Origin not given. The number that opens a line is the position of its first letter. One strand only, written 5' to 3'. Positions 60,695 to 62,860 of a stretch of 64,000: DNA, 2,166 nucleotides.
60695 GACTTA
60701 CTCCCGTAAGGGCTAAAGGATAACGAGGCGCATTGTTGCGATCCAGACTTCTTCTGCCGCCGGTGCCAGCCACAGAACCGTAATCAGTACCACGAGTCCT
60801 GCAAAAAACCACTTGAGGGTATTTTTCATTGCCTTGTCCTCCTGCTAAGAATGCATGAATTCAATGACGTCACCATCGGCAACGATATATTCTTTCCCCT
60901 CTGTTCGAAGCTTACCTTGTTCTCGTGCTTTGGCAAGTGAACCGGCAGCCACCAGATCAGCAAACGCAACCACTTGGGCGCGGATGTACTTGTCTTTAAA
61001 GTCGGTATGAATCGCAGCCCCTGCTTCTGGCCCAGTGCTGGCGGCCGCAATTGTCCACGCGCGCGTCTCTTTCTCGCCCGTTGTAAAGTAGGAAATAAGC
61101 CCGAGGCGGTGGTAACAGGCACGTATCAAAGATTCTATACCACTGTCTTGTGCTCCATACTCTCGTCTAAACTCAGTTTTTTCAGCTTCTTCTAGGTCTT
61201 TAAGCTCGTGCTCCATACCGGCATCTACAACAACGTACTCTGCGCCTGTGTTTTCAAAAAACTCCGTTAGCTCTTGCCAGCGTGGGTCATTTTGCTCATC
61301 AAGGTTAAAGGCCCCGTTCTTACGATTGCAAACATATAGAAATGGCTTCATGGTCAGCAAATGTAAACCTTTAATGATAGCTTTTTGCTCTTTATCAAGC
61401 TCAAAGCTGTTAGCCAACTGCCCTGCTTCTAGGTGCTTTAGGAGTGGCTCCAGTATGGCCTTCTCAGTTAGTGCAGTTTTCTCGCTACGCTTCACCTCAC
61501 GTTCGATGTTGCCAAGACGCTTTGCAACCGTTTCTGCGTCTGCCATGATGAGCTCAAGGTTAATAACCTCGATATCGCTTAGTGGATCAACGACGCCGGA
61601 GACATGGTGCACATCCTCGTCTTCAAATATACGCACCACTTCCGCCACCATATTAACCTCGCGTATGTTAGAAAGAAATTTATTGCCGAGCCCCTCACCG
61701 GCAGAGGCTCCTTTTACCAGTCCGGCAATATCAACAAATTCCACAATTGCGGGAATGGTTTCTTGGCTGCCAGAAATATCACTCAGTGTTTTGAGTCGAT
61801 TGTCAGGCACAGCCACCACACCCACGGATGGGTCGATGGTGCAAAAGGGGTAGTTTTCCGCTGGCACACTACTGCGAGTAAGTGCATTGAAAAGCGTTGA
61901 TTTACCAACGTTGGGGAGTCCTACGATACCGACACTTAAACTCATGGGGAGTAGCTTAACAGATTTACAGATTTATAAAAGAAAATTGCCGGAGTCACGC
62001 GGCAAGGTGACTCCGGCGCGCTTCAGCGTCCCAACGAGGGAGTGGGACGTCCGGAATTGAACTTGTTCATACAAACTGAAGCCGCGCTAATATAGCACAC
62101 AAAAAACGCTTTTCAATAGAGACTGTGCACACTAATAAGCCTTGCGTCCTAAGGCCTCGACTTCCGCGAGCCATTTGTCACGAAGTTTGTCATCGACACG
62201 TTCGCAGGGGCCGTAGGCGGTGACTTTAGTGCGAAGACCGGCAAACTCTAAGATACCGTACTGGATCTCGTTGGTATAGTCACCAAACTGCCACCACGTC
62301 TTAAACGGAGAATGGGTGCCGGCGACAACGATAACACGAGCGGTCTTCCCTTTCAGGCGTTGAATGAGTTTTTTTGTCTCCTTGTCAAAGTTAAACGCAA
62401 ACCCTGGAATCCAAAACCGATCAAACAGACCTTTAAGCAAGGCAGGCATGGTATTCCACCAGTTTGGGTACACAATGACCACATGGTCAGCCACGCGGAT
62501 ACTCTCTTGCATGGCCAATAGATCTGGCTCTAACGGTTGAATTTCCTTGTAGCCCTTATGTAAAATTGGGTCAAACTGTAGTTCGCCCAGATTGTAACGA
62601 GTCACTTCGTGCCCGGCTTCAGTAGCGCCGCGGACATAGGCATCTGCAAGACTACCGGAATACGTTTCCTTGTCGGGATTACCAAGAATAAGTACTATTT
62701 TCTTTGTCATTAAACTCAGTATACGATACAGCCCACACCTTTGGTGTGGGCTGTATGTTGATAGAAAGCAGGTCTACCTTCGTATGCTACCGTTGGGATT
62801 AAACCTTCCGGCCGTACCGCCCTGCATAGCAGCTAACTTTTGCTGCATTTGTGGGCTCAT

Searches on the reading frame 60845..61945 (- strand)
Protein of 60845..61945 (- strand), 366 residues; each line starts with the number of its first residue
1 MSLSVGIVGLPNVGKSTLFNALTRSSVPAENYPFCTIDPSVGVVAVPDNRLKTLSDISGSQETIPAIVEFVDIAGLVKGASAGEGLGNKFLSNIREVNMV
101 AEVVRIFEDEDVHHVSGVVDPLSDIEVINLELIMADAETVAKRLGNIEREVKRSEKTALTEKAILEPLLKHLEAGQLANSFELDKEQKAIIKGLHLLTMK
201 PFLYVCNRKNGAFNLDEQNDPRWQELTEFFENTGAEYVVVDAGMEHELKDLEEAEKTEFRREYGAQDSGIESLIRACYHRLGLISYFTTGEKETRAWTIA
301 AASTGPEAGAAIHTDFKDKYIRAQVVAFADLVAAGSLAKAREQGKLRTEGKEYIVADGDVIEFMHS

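Call 103: search_protein_families(library=pfam, max_evalue=0.00001, proteins=[window:60845-61945:-])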
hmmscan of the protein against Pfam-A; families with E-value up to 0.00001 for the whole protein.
window:60845-61945:- (366 aa): 3 families
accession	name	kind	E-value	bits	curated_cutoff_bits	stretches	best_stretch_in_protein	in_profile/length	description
PF06071.19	YchF-GTPase_C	-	9.3e-32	109.4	27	1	283-364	1-82/84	Protein of unknown function (DUF933)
PF01926.29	MMR_HSR1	-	2.3e-20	73.2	21.9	1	5-107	2-85/113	50S ribosome-binding GTPase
PF02421.24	FeoB_N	-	2.9e-08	33.8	27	1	5-59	3-56/156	Ferrous iron transport protein B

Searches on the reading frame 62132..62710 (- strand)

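Call 103: search_protein_families(library=pfam, max_evalue=0.00001, proteins=[window:62132-62710:-])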
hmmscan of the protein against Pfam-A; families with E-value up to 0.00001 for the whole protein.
window:62132-62710:- (192 aa): 2 families
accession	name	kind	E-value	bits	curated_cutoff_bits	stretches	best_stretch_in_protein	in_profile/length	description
PF02525.22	Flavodoxin_2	-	1.8e-31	109.9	27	1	3-160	1-168/198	Flavodoxin-like fold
PF03358.20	FMN_red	-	3.9e-16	59.4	24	1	4-132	2-117/152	NADPH-dependent FMN reductase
